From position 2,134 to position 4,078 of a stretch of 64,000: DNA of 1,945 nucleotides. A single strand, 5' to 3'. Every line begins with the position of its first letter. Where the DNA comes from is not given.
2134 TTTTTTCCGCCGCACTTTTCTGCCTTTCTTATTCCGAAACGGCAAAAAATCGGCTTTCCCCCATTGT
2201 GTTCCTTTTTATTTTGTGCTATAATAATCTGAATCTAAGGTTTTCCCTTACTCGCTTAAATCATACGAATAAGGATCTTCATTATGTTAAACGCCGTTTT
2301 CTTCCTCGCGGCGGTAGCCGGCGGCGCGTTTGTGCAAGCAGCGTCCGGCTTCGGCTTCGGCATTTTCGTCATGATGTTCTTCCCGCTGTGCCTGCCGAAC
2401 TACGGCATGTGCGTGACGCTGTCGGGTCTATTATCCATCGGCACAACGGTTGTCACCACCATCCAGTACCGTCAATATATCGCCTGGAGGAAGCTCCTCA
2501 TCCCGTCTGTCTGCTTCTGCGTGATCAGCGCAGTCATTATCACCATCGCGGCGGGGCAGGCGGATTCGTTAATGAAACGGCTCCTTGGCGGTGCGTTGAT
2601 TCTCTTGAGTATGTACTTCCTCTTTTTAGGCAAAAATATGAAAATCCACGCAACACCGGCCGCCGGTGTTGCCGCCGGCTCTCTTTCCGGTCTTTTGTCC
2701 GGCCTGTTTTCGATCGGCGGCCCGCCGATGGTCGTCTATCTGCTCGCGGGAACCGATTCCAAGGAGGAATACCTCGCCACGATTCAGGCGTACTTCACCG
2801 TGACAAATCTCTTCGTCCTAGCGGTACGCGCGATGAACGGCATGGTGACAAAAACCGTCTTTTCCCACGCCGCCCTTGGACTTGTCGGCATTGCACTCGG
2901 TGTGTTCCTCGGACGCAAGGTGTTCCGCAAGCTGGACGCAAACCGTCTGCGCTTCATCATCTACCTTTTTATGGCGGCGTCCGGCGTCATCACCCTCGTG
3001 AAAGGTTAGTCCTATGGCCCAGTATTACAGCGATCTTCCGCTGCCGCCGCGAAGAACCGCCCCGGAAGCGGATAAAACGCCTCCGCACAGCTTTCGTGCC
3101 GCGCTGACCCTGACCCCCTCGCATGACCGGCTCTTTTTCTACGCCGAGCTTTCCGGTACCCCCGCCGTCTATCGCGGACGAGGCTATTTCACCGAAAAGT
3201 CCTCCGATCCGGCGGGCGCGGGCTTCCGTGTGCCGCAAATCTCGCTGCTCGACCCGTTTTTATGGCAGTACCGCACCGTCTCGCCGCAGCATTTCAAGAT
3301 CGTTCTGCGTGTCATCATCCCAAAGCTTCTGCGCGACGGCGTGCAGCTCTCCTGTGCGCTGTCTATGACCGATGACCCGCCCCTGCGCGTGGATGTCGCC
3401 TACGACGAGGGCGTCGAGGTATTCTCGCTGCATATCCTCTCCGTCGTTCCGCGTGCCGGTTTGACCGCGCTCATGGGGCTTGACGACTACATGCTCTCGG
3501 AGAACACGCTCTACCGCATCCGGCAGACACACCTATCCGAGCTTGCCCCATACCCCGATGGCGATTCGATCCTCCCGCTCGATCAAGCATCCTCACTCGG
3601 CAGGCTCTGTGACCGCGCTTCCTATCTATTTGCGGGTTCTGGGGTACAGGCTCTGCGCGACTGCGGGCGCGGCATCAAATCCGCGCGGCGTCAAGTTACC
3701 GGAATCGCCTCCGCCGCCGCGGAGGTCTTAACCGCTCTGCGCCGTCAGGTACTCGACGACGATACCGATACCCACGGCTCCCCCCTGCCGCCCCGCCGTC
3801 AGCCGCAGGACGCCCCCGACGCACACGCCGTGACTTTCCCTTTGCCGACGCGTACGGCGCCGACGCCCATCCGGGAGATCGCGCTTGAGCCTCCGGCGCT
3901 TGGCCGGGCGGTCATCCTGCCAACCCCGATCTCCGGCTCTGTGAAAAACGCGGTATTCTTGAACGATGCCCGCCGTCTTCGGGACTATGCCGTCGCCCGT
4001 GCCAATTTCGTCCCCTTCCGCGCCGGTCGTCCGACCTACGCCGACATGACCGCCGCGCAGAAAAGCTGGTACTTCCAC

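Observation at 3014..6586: TerB-N/TerB-C protein + DUF2791 (BrxD-like) ATPase: a helicase-less, Shango-like two-gene module inside a DNA-repair locus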

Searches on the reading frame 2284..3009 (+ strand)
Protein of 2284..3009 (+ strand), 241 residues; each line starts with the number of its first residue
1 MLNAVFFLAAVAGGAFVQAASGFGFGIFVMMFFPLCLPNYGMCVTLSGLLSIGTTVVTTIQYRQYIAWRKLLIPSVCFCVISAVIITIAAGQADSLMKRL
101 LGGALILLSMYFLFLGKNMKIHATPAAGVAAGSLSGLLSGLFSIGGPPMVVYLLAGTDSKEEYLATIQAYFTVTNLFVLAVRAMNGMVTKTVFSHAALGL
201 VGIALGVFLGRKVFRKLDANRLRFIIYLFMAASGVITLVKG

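Call 3: search_protein_families(library=pfam, proteins=[window:2284-3009:+], max_evalue=0.01)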
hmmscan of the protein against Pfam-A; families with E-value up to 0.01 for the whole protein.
window:2284-3009:+ (241 aa): 1 family
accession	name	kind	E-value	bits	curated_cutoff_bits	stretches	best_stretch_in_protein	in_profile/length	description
PF01925.25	TauE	-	5.9e-22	78.9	32.6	1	7-235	2-235/237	Sulfite exporter TauE/SafE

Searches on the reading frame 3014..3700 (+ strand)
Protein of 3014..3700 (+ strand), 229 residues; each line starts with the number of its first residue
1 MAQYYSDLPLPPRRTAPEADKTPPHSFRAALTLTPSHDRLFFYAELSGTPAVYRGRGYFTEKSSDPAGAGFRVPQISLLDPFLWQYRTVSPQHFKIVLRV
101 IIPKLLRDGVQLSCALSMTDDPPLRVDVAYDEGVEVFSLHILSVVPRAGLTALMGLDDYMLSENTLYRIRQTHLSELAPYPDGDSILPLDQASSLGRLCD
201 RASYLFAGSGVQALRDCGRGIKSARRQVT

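Call 71: predict_structure(alignment_id=A3)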
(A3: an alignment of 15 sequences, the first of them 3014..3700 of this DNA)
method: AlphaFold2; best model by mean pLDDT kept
length: 229 residues; sequences in the alignment: 15
mean_pLDDT: 89.3   pTM: 0.79
mean pLDDT of the five models: 89.3, 88.8, 88.5, 88.1, 87.2
residues with pLDDT >= 90: 183; 70-90: 17; 50-70: 18; < 50: 11
segments of 3 or more residues with pLDDT < 50: 14-18, 226-229
pLDDT, mean of each block of 10 residues (from residue 1): 56 51 86 96 95 93 87 94 93 97 96 97 96 93 94 95 97 95 96 97 96 94 56
secondary structure, 60 per line:
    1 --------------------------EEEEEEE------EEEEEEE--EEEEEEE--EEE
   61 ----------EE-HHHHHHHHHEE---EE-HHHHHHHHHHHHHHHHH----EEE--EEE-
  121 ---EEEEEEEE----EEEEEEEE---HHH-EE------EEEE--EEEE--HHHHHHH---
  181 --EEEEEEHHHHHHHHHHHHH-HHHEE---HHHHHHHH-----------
elements in order: E27-33 E40-46 E49-55 E58-60 H74-82 H91-107 E112-114 E117-119 E124-131 E136-143 E159-162 E165-168 H171-177 E183-188 H189-201 H211-218

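Call 81: fold_search(model_id=the predicted structure, library=pdb)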
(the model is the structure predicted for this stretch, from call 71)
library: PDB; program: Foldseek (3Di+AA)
matches with E <= 10: 914; with E <= 0.001: 0
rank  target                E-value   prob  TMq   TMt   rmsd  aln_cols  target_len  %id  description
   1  4nca_A                6.1e-02  0.07  0.13  0.06  22.4       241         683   16  Structure of Thermus thermophilus Argonaute bound to guide DNA 19-mer and target DNA in the presence of Mg2+ (released 2014-01-15)
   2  6vwl_M                6.5e-02  0.51  0.16  0.28   9.9       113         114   14  70S ribosome bound to HIV frameshifting stem-loop (FSS) and P/E tRNA (rotated conformation) (released 2020-06-03)
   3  4geu_D                1.7e-01  0.06  0.11  0.15  22.8       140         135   14  Structure of a stabilised ceSAS-6 dimer (released 2013-06-19)
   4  6f1t_A                2.5e-01  0.05  0.14  0.10  19.9       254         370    7  Cryo-EM structure of two dynein tail domains bound to dynactin and BICDR1 (released 2018-01-17)
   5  4geu_A                2.8e-01  0.04  0.10  0.15  22.7       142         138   14  Structure of a stabilised ceSAS-6 dimer (released 2013-06-19)
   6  4gfc_A                2.8e-01  0.03  0.10  0.13  23.2       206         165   13  N-terminal coiled-coil dimer of C.elegans SAS-6, crystal form B (released 2013-06-19)
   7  1t6d_A                3.4e-01  0.04  0.11  0.09  19.4       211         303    7  MIRAS phasing of the Aquifex aeolicus Ppx/GppA phosphatase: crystal structure of the type II variant (released 2004-08-03)
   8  4brc_A                3.6e-01  0.03  0.13  0.10  17.8       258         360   11  Legionella pneumophila NTPDase1 crystal form II, closed, Mg AMPNP complex (released 2013-07-17)
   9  3sdx_C                3.8e-01  0.05  0.12  0.10  16.5       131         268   14  Crystal structure of human autoreactive-Valpha24 NKT TCR in complex with CD1d-beta-galactosylceramide (released 2011-10-05)
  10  8vbf_A                4.1e-01  0.05  0.15  0.08  15.9       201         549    7  Kinetic intermediate states of HIV-1 RT DNA synthesis captured by cryo-EM (released 2024-12-11)
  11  7z24_A                4.3e-01  0.06  0.13  0.07  14.5       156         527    6  Cryo-EM structure of HIV-1 reverse transcriptase with a DNA aptamer in complex with nevirapine (released 2022-07-20)
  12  7dbn_A                4.8e-01  0.03  0.13  0.07  16.9       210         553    7  HIV-1 reverse transcriptase mutant Q151M/Y115F/F116Y/M184V/F160M:DNA:dCTP ternary complex (released 2021-08-04)
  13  6asy_A                4.8e-01  0.02  0.09  0.04  22.1       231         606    9  BiP-ATP2 (released 2017-12-06)
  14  3kjv_A                5.1e-01  0.04  0.14  0.08  17.1       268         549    7  HIV-1 reverse transcriptase in complex with DNA (released 2010-03-23)
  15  5ums                  5.4e-01  0.06  0.15  0.14  14.3       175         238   10  Crystal structure of middle double PH domain of human FACT complex subunit SSRP1 (released 2018-01-31)
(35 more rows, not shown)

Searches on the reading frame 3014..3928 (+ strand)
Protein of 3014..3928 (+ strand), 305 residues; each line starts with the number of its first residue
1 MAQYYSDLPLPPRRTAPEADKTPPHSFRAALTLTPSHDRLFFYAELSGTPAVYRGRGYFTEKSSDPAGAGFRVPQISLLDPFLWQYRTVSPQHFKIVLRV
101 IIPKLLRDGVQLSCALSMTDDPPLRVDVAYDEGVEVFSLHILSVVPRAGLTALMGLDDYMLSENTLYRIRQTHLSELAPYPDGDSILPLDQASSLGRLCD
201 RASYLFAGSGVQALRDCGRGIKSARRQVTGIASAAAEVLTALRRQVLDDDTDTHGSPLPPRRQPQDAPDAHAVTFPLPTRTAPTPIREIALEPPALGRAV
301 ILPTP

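Call 39: search_protein_representatives(protein=window:3014-3928:+)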
Query: 305 residues. Proteins with E-value up to 0.001 (for the whole library): 12; up to 1e-10: 8; up to 1e-30: 4. The best 12 are listed.
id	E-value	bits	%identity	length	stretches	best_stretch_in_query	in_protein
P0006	9.4e-46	172.8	45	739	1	3-215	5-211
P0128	1.4e-44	169.0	45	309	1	2-224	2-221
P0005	5.6e-41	157.2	45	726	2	5-219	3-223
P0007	2.6e-40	155.0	41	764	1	2-222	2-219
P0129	2.1e-22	96.2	38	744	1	5-215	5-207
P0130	1.5e-14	70.4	65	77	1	5-77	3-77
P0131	2.0e-14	70.0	31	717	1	52-229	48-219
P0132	4.1e-12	62.4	30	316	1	3-218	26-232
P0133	1.7e-10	57.1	31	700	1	5-207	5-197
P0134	5.6e-10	55.4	27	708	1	2-219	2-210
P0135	3.3e-06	43.0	31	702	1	64-168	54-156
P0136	1.3e-04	37.8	30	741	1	71-207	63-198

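Call 40: find_homologous_proteins(query=window:3014-3928:+, max_evalue=0.001)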
Query window:3014-3928:+ (305 aa): 1 proteins with E <= 0.001 among 4865 candidates.
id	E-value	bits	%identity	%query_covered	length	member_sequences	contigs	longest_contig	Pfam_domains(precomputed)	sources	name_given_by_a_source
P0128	4.5e-44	169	45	72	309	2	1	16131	-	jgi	-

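Call 41: find_encoding_contigs(protein=P0128, flank=8000, max_places=2)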
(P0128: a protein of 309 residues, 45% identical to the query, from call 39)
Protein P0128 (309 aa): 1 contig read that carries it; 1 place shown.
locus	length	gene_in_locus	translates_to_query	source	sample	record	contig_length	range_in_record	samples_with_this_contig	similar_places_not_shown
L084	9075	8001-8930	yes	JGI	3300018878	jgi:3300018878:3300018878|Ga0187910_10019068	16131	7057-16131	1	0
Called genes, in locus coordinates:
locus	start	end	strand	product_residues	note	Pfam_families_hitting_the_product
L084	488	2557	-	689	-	-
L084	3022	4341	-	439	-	PF03747:ADP_ribosyl_GH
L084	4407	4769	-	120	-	PF14206:Cys_rich_CPCC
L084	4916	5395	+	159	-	PF11188:DUF2975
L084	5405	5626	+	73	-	PF13443:HTH_26, PF01381:HTH_3 (weak)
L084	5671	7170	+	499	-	PF00295:Glyco_hydro_28 (weak)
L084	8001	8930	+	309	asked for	-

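Call 42: find_encoding_contigs(protein=P0129, flank=8000, max_places=2)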
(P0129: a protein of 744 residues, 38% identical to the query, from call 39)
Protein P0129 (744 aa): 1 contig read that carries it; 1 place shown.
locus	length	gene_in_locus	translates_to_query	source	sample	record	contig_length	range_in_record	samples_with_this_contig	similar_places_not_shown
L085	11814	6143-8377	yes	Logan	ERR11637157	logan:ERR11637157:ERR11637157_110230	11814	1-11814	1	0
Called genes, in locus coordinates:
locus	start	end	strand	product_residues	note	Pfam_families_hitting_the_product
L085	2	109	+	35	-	?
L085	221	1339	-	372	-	PF16822:ALGX, PF14286:DHHW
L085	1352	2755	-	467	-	PF03062:MBOAT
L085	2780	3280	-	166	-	PF14270:DUF4358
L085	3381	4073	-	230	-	PF00149:Metallophos, PF12850:Metallophos_2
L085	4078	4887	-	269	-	PF01261:AP_endonuc_2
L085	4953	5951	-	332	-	PF02826:2-Hacid_dh_C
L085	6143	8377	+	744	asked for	PF13208:TerB_N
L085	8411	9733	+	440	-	PF10923:BrxC_BrxD, PF13191:AAA_16 (faint)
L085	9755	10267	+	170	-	-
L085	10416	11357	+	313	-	-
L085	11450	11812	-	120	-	?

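Call 43: find_encoding_contigs(protein=P0131, flank=8000, max_places=2)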
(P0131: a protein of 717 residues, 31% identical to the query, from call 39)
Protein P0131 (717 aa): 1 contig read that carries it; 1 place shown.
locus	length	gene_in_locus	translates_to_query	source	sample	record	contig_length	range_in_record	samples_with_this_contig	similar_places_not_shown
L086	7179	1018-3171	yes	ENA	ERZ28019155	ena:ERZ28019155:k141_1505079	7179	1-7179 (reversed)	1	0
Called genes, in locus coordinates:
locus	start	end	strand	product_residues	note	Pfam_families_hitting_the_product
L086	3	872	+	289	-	?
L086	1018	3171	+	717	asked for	PF13208:TerB_N, PF15615:TerB_C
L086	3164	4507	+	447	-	PF10923:BrxC_BrxD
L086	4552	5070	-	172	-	PF00293:NUDIX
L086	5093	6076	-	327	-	PF00308:Bac_DnaA (weak), PF01695:IstB_IS21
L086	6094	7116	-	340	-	PF07261:DnaB_2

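Call 45: find_encoding_contigs(protein=P0133, flank=8000, max_places=2)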
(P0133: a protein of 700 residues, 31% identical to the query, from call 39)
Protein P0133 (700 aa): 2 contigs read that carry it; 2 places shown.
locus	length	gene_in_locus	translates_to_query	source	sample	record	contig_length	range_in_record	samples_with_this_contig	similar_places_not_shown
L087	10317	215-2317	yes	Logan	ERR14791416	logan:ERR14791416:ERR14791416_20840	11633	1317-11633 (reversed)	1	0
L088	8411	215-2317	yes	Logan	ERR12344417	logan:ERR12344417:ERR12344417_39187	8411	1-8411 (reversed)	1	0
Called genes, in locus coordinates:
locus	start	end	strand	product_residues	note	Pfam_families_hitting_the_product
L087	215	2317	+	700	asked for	PF13208:TerB_N, PF15615:TerB_C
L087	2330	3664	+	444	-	PF10923:BrxC_BrxD, PF13191:AAA_16 (faint)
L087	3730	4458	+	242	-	PF02535:Zip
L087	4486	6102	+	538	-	PF01300:Sua5_yciO_yrdC, PF03481:Sua5_C, PF01121:CoaE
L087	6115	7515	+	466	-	PF02127:Peptidase_M18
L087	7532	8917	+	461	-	PF08245:Mur_ligase_M, PF02875:Mur_ligase_C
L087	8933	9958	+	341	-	PF05343:Peptidase_M42, PF01546:Peptidase_M20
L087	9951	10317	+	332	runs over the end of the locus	PF05343:Peptidase_M42, PF01546:Peptidase_M20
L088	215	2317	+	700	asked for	PF13208:TerB_N, PF15615:TerB_C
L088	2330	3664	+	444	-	PF10923:BrxC_BrxD, PF13191:AAA_16 (faint)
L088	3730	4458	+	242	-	PF02535:Zip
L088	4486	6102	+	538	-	PF01300:Sua5_yciO_yrdC, PF03481:Sua5_C, PF01121:CoaE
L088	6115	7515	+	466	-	PF02127:Peptidase_M18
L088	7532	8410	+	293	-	?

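Call 46: find_encoding_contigs(protein=P0135, flank=8000, max_places=2)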
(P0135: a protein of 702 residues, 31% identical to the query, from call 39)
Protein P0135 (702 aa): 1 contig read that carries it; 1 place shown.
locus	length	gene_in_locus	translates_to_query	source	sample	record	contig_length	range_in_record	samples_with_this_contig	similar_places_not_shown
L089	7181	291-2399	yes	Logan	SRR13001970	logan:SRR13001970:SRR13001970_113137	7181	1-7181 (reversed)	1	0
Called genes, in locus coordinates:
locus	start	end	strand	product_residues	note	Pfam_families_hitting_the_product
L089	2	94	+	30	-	?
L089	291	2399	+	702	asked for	PF13208:TerB_N, PF15615:TerB_C (weak)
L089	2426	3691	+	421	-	PF01229:Glyco_hydro_39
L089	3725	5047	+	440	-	PF10923:BrxC_BrxD, PF13191:AAA_16 (weak)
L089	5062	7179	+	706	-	?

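Call 47: find_encoding_contigs(protein=P0136, flank=8000, max_places=2)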
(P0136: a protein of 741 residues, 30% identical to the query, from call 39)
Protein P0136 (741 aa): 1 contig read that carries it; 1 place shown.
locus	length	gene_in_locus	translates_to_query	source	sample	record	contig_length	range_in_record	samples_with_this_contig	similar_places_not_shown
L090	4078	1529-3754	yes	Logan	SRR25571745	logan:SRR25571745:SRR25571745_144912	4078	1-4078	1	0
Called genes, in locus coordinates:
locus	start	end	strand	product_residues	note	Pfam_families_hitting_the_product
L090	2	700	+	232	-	?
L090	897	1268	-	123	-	PF12840:HTH_20 (weak), PF01022:HTH_5, PF12802:MarR_2 (weak)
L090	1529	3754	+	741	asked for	PF13208:TerB_N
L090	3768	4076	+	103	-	?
